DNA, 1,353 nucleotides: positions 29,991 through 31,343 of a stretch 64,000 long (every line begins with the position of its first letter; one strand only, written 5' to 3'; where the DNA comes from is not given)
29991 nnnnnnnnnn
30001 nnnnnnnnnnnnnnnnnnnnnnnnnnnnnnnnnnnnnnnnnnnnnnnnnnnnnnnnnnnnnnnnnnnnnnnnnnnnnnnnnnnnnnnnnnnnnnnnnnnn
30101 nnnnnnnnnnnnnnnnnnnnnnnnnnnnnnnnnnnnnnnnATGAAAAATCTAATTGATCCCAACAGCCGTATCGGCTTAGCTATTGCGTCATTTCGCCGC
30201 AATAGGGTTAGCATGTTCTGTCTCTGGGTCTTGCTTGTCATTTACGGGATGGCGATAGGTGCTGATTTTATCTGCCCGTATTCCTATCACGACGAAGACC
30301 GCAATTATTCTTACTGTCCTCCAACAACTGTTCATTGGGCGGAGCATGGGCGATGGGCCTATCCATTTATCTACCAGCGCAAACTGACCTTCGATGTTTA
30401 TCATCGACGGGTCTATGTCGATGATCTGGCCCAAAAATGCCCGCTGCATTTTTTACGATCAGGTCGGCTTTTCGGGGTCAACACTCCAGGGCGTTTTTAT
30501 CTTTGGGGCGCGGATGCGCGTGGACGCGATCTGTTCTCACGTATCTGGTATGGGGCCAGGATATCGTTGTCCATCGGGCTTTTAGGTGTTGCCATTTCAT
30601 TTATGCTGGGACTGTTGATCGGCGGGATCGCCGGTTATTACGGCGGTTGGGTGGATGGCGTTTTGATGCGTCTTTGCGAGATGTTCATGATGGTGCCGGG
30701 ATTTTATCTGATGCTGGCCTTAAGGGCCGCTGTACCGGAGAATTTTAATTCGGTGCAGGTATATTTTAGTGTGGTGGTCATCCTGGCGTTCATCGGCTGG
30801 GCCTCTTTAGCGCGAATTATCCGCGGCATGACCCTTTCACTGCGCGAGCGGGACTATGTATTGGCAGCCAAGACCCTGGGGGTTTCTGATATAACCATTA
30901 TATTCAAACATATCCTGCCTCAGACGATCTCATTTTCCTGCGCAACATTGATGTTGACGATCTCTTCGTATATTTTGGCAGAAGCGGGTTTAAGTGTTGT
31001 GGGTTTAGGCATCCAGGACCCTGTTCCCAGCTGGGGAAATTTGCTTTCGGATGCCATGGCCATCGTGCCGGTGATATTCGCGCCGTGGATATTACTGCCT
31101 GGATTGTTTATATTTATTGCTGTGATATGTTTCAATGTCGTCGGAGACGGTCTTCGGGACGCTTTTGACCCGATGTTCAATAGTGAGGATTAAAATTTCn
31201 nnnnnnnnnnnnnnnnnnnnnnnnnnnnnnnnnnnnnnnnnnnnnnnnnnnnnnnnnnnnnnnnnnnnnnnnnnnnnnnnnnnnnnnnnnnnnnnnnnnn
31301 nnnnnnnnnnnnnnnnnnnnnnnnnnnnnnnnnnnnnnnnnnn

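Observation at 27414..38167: Opp/Dpp-type ABC importer operon with three paralogous, uncharacterised GT-C-like membrane proteins translationally coupled into it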

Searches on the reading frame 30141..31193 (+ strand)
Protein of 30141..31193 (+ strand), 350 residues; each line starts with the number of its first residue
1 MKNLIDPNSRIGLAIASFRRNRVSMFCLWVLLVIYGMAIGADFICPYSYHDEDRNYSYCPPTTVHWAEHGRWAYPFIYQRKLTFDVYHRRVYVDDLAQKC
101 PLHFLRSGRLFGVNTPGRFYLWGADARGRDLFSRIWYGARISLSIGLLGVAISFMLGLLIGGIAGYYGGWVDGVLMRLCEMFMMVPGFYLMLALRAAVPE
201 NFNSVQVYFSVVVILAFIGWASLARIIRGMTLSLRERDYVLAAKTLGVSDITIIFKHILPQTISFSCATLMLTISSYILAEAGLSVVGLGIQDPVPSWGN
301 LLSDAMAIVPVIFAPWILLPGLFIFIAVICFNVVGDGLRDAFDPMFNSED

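Call 3: search_protein_families(library=pfam, proteins=[window:30141-31193:+], max_evalue=1)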
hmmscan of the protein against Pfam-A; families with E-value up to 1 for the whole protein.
window:30141-31193:+ (350 aa): 2 families
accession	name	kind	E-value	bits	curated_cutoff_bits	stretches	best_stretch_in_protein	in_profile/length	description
PF00528.27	BPD_transp_1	-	7.3e-29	101.2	26.4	1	157-344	1-180/184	Binding-protein-dependent transport system inner membrane component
PF12911.12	OppC_N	-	6.7e-12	45.5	23.9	1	12-61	4-53/53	N-terminal TM domain of oligopeptide transport permease C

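Call 4: search_protein_families(library=ncbifam, proteins=[window:30141-31193:+], max_evalue=1)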
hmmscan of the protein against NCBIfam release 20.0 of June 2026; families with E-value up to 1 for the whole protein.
window:30141-31193:+ (350 aa): 27 families (the best 25 are shown)
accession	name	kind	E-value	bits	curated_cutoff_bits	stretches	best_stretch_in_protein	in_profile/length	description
NF045476.1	Opp4C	equivalog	2.6e-79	266.4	350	2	116-344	53-277/278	oligopeptide ABC transporter permease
NF045475.1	Opp3C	equivalog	8.7e-63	212.4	450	1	14-345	27-326/328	oligopeptide ABC transporter permease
TIGR02790.1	nickel_nikC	equivalog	3.2e-60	203.9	358.45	1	116-343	38-258/258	nickel ABC transporter permease subunit NikC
NF011662.0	PRK15082.1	equivalog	2.5e-58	197.8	484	1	115-347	76-301/303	glutathione ABC transporter permease GsiD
NF045474.1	Opp2C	equivalog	1.6e-57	194.9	300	1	116-343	16-236/236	nickel transporter permease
NF045473.1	Opp1C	equivalog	1.9e-55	188.2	350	1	118-344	46-265/267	nickel/cobalt ABC transporter permease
NF007738.0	PRK10417.1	equivalog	1.4e-52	178.9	335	1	116-349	48-274/277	nickel ABC transporter permease subunit NikC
NF011935.0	PRK15406.1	equivalog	3.2e-49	168.3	433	1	121-344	83-299/302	oligopeptide ABC transporter permease OppC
NF008160.0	PRK10913.1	equivalog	8.2e-49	166.6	483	2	120-346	79-298/300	dipeptide ABC transporter permease DppC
NF007376.0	PRK09881.1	equivalog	7.7e-43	146.6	434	1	115-346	69-293/298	D,D-dipeptide ABC transporter permease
NF047573.1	opine_perm_CntC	exception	2.1e-41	142.1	440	1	119-345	51-270/271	staphylopine uptake ABC transporter permease subunit CntC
NF043080.1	MMSYN1_0166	equivalog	5.3e-38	130.7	370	1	113-344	76-303/307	oligopeptide ABC transporter permease OppC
NF011596.0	PRK15021.1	subfamily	2.2e-37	128.9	439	1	15-344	12-337/341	microcin C ABC transporter permease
NF011691.0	PRK15111.1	equivalog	1.1e-27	97.4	379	1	120-342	76-291/296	putrescine export ABC transporter permease SapC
NF045470.1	Opp2B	equivalog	1.9e-08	33.9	350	1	128-307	80-263/300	nickel ABC transporter permease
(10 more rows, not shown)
